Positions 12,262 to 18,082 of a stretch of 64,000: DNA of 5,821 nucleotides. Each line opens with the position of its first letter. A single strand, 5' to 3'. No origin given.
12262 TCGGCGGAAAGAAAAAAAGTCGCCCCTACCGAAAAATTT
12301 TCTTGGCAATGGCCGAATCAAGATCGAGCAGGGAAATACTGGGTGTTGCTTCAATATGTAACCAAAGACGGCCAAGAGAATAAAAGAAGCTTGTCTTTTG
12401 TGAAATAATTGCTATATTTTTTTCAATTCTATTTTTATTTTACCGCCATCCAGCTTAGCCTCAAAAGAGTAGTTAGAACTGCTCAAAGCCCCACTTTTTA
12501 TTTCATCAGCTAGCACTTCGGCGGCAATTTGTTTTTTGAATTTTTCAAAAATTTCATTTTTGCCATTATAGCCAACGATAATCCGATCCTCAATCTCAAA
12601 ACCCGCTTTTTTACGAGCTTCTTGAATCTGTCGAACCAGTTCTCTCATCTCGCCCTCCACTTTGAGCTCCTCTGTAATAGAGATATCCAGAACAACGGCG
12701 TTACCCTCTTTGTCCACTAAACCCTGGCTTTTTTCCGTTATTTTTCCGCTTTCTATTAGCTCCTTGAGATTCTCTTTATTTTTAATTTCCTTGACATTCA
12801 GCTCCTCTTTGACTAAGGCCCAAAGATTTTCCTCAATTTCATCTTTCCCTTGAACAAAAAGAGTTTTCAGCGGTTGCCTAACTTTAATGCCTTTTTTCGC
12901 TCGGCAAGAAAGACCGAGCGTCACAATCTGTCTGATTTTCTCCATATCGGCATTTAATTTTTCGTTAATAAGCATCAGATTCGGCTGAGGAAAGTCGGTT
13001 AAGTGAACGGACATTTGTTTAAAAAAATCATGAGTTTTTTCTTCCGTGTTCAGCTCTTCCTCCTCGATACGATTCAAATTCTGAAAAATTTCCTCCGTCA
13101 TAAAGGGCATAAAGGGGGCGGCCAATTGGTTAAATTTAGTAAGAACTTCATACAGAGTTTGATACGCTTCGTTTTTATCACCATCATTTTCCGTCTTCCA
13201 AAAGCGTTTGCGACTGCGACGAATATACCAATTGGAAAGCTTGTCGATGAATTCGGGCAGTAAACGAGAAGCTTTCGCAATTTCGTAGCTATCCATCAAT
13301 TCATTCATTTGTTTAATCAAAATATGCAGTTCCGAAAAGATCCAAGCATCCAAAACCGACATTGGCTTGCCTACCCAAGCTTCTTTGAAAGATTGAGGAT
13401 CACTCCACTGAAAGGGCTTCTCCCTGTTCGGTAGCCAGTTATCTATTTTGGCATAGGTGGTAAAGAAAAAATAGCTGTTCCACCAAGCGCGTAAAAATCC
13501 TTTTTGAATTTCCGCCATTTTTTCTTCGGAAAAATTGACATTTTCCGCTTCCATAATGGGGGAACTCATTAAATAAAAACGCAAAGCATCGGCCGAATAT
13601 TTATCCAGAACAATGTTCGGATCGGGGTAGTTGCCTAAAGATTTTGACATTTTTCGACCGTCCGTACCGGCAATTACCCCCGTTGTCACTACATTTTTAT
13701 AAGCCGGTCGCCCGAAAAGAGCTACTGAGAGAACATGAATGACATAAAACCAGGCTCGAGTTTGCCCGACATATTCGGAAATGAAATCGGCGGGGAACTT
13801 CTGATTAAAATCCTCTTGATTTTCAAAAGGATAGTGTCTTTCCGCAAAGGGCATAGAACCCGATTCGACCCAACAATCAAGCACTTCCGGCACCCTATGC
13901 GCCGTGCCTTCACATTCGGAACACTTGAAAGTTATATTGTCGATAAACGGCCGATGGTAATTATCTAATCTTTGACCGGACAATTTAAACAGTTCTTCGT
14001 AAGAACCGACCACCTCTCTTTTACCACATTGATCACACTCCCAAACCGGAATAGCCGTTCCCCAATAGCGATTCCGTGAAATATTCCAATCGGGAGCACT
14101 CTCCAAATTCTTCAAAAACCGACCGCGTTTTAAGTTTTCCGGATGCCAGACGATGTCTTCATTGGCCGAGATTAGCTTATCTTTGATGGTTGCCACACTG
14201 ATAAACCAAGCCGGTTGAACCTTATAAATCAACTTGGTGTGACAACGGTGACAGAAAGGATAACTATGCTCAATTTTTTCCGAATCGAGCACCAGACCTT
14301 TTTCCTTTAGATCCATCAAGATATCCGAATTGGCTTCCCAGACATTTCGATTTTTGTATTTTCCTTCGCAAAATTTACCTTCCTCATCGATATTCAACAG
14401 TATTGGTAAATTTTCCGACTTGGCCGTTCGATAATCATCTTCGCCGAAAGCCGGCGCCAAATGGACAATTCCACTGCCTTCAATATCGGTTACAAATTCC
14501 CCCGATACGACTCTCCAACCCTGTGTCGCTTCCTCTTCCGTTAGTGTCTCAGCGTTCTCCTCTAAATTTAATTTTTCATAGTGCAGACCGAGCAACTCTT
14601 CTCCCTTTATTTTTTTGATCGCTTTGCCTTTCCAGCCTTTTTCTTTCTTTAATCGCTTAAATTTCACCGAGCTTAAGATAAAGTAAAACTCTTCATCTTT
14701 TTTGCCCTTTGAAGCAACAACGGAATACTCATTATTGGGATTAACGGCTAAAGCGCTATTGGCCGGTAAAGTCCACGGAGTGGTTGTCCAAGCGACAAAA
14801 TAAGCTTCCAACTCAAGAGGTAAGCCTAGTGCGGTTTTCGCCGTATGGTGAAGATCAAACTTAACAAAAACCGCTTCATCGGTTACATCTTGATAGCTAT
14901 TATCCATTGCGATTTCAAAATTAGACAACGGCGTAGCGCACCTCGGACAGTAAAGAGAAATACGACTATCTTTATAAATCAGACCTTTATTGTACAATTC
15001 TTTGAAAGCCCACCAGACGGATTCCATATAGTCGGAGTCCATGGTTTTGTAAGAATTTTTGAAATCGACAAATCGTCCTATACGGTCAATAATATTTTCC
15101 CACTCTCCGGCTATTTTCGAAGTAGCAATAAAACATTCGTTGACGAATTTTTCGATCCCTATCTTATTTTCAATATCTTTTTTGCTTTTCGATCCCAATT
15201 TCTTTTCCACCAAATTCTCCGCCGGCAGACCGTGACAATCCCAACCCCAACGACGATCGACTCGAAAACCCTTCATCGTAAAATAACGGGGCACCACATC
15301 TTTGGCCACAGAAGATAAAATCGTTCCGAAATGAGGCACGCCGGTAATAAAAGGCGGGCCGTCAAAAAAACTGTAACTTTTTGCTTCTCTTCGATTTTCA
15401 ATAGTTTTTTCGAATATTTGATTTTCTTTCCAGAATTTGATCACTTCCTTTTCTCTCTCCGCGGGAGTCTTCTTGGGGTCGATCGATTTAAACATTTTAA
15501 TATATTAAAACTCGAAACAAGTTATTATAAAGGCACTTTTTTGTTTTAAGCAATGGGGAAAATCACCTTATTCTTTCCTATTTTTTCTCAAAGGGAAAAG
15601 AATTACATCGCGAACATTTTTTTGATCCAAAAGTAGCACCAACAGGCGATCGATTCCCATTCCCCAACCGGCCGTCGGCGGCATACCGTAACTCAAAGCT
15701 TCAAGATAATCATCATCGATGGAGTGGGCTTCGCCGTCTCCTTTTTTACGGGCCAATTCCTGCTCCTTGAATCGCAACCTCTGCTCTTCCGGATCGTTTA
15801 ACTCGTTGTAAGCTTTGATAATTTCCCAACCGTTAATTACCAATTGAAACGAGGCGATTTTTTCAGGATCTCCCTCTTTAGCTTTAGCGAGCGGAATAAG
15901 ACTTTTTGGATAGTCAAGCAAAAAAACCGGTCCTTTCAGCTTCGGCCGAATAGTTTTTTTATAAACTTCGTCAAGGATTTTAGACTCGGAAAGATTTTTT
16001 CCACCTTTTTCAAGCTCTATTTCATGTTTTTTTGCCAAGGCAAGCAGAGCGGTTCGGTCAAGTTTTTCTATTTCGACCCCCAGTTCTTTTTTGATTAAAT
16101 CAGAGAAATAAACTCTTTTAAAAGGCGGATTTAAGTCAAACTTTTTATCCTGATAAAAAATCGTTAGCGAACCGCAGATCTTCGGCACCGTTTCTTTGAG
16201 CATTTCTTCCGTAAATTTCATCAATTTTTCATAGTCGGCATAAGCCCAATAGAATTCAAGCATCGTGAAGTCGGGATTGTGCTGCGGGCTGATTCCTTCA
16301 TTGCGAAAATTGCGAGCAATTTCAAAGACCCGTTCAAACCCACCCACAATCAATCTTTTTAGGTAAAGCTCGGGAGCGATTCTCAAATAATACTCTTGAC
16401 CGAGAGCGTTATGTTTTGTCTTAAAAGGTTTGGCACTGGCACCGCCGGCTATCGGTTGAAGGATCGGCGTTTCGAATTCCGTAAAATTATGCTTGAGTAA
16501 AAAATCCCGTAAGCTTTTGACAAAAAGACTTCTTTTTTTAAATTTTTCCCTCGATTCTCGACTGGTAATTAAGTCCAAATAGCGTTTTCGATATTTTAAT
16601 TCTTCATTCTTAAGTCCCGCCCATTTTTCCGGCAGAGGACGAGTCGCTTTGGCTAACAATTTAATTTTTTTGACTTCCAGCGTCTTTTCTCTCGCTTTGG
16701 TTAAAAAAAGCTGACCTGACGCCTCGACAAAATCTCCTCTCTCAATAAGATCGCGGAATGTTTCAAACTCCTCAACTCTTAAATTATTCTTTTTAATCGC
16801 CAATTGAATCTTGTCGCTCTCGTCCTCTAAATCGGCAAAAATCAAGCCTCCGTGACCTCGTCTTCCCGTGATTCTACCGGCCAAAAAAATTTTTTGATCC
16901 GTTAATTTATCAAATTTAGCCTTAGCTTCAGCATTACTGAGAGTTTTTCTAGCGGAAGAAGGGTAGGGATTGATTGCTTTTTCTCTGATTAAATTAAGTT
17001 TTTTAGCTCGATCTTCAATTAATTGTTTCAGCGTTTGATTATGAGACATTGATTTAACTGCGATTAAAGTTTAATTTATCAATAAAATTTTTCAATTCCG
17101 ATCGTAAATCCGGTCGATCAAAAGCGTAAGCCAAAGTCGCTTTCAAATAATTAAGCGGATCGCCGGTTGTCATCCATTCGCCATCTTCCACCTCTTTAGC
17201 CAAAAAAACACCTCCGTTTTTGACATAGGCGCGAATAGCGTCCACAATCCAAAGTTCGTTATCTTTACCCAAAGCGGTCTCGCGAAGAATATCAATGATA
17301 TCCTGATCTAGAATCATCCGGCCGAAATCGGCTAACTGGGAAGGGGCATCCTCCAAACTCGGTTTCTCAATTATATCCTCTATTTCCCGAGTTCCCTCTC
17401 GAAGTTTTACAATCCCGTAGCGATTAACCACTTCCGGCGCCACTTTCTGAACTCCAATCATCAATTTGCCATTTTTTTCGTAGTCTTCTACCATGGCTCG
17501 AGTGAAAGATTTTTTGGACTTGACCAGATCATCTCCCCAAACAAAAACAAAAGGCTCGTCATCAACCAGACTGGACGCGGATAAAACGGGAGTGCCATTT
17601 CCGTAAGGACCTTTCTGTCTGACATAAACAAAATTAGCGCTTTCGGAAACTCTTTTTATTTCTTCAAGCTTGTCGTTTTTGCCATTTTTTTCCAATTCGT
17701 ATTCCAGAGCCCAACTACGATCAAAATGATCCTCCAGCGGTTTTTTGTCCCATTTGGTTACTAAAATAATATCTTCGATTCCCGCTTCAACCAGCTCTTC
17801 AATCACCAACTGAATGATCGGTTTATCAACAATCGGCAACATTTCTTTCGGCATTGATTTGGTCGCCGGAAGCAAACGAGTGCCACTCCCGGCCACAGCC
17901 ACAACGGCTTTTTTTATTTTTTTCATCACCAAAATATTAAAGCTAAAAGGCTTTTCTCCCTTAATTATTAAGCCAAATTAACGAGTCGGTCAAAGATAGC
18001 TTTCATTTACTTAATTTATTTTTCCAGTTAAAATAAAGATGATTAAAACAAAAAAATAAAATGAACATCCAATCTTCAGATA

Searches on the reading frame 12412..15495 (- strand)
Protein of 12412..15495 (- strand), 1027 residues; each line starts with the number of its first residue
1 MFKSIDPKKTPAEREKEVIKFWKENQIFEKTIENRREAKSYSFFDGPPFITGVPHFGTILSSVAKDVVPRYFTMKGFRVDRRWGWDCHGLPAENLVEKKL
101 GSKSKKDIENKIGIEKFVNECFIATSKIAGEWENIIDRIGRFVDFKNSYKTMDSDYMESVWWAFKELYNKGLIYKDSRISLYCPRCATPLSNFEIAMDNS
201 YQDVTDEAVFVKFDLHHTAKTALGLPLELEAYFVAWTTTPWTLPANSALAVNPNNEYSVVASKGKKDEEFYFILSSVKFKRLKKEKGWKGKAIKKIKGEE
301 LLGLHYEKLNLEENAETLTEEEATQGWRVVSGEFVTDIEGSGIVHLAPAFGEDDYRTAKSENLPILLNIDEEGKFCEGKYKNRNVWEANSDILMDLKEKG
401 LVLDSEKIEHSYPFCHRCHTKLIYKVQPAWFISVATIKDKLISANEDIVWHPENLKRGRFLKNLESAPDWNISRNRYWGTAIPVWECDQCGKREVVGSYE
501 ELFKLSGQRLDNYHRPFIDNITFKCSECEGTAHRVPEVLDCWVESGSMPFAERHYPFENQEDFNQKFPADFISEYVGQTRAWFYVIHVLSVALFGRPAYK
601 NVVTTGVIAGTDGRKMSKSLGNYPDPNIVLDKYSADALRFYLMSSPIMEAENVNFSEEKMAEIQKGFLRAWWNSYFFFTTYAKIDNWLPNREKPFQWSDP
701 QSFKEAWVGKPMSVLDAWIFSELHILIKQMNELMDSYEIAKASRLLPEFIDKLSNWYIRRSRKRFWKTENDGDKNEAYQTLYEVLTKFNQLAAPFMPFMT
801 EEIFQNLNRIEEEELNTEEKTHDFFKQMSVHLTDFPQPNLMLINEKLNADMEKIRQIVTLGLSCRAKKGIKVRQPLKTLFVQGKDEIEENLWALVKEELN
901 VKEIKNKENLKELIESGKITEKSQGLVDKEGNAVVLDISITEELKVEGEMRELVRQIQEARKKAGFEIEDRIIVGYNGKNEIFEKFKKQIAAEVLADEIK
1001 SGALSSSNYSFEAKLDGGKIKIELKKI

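Call 16: search_protein_families(library=pfam, proteins=[window:12412-15495:-], max_evalue=0.00001)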
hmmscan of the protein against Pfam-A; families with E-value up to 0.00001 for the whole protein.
window:12412-15495:- (1027 aa): 5 families
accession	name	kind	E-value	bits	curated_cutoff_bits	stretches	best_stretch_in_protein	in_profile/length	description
PF00133.28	tRNA-synt_1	-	8.9e-127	423.7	22.7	1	18-653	2-413/414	tRNA synthetases class I (I, L, M and V)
PF08264.19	Anticodon_1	-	8.9e-33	113.7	25.1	1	716-878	1-146/148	Anticodon-binding domain of tRNA ligase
PF19302.4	DUF5915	-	4e-21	75.9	27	1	927-1026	94-194/195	Domain of unknown function (DUF5915)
PF09334.17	tRNA-synt_1g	-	1.1e-17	64.4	20.1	1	598-662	311-373/391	tRNA synthetases class I (M)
PF01406.26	tRNA-synt_1e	-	7.3e-07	29.3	27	0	590-663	229-299/301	tRNA synthetases class I (C) catalytic domain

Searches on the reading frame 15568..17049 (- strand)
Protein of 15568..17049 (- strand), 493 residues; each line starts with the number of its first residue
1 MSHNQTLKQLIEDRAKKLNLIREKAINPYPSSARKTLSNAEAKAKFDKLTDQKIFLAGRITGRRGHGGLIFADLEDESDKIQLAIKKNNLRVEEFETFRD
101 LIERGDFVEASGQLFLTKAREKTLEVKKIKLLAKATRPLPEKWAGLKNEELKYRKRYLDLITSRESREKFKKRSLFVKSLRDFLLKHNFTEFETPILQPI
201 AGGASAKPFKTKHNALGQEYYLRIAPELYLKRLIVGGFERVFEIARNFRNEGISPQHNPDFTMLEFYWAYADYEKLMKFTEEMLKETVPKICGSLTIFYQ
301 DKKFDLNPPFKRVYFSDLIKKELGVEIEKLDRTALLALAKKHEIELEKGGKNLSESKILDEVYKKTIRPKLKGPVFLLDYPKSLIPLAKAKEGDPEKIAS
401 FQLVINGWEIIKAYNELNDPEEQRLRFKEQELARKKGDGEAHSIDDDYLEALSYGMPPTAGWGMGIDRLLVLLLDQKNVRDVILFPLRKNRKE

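Call 17: search_protein_families(library=pfam, proteins=[window:15568-17049:-], max_evalue=0.00001)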
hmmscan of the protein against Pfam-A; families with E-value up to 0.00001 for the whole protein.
window:15568-17049:- (493 aa): 2 families
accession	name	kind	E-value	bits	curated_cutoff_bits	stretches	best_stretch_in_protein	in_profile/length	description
PF00152.25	tRNA-synt_2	-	3.7e-90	302.5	25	1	148-487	1-306/308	tRNA synthetases class II (D, K and N)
PF01336.31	tRNA_anti-codon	-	1.8e-15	57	27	1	56-132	3-75/75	OB-fold nucleic acid binding domain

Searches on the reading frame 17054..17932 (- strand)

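Call 51: search_protein_families(library=pfam, proteins=[window:17054-17932:-], max_evalue=0.001)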
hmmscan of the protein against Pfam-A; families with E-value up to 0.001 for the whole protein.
window:17054-17932:- (292 aa): 2 families
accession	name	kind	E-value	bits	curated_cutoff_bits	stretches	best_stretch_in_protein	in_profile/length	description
PF00483.29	NTP_transferase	-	5.9e-31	108.3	21.2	1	8-269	1-242/245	Nucleotidyl transferase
PF12804.13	NTP_transf_3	-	3.2e-05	24.6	27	1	9-68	1-53/160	MobA-like NTP transferase domain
